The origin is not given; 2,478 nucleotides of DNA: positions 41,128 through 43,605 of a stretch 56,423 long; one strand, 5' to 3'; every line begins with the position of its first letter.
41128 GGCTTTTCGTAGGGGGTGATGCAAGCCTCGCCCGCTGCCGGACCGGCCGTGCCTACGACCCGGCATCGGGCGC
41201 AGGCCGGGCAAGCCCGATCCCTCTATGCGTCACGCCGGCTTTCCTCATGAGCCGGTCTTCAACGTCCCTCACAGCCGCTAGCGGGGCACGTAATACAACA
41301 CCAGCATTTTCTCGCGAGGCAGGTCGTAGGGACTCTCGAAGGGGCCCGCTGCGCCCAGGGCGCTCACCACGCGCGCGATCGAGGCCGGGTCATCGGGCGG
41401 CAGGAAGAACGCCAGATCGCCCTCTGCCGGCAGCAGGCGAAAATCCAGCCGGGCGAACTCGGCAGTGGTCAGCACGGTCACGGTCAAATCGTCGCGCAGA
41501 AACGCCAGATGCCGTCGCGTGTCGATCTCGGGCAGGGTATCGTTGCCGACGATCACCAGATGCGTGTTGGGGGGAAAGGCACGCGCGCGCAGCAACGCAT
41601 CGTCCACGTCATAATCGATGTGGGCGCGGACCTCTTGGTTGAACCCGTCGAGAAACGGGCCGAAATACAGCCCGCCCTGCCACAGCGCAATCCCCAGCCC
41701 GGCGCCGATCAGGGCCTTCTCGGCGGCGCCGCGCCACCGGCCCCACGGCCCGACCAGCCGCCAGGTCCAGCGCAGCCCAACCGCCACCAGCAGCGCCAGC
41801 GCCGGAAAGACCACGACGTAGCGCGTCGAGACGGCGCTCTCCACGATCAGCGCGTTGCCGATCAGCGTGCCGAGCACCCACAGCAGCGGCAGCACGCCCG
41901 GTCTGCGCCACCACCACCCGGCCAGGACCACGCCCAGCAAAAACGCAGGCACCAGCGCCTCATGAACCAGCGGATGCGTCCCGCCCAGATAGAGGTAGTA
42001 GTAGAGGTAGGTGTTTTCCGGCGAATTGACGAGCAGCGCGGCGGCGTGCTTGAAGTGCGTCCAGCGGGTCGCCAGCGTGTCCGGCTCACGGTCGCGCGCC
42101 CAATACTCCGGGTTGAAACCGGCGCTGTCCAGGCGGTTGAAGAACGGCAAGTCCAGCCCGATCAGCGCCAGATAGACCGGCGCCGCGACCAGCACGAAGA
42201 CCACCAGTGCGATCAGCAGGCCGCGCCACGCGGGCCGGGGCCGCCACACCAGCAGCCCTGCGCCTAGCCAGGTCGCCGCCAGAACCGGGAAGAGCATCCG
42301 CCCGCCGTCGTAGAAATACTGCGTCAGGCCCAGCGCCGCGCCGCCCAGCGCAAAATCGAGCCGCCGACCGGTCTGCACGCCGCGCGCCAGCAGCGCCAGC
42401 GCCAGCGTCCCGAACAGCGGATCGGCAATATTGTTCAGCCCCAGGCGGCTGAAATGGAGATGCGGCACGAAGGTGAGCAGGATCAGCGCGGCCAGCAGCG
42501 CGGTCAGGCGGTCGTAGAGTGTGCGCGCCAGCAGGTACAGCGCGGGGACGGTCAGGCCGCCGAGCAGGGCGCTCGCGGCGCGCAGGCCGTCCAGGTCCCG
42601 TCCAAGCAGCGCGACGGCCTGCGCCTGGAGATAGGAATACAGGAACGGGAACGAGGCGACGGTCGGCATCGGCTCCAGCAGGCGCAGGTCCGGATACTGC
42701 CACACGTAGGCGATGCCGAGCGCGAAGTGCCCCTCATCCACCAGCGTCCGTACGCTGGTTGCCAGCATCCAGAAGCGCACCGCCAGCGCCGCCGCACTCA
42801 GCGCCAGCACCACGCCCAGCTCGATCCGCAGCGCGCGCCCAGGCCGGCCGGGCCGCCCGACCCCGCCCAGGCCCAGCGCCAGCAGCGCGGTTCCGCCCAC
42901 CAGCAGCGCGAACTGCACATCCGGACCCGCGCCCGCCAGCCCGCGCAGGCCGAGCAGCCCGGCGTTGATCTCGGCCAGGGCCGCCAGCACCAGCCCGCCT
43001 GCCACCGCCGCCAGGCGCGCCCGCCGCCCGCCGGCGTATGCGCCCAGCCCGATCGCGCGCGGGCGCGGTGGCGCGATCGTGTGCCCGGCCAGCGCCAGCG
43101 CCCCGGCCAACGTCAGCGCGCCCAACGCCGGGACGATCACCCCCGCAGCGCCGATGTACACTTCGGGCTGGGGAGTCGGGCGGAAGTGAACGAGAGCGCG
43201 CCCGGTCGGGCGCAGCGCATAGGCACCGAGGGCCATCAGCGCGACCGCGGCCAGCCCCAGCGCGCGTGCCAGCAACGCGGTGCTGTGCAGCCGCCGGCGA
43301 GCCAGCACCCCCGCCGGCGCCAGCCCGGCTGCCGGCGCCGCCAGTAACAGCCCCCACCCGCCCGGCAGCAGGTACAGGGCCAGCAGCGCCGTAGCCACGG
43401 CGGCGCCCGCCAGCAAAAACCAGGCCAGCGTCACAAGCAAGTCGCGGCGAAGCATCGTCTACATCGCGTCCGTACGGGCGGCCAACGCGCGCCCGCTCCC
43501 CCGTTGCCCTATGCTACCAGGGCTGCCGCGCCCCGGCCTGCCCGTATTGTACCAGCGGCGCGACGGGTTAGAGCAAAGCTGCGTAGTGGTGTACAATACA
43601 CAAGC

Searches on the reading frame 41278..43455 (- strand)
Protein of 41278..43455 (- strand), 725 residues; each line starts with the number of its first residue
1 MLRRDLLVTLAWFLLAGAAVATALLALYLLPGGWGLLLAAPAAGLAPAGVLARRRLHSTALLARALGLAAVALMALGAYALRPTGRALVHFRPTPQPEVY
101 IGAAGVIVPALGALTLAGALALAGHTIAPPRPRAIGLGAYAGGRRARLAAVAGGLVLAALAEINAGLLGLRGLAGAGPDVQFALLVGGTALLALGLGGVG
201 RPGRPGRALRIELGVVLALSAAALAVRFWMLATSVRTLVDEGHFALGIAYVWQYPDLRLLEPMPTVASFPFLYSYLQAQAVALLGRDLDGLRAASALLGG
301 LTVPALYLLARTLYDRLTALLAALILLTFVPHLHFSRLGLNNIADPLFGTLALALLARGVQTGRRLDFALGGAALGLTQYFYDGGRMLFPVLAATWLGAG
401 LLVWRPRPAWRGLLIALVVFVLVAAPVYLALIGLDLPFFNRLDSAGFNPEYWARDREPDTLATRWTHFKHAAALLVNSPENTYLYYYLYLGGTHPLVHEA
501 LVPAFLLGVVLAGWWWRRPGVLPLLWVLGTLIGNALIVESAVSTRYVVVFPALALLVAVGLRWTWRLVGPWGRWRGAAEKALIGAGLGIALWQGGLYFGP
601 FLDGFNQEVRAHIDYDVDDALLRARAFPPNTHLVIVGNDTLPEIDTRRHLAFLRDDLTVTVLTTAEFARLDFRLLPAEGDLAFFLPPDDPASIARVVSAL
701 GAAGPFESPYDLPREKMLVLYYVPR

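Call 95: search_protein_families(library=pfam, proteins=[window:41278-43455:-], max_evalue=1e-8)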
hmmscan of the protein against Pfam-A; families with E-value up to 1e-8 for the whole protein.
window:41278-43455:- (725 aa): 1 family
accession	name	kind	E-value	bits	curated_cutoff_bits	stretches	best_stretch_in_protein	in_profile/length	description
PF13231.12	PMT_2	-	7.8e-11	42.9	26.1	1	270-421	3-155/160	Dolichyl-phosphate-mannose-protein mannosyltransferase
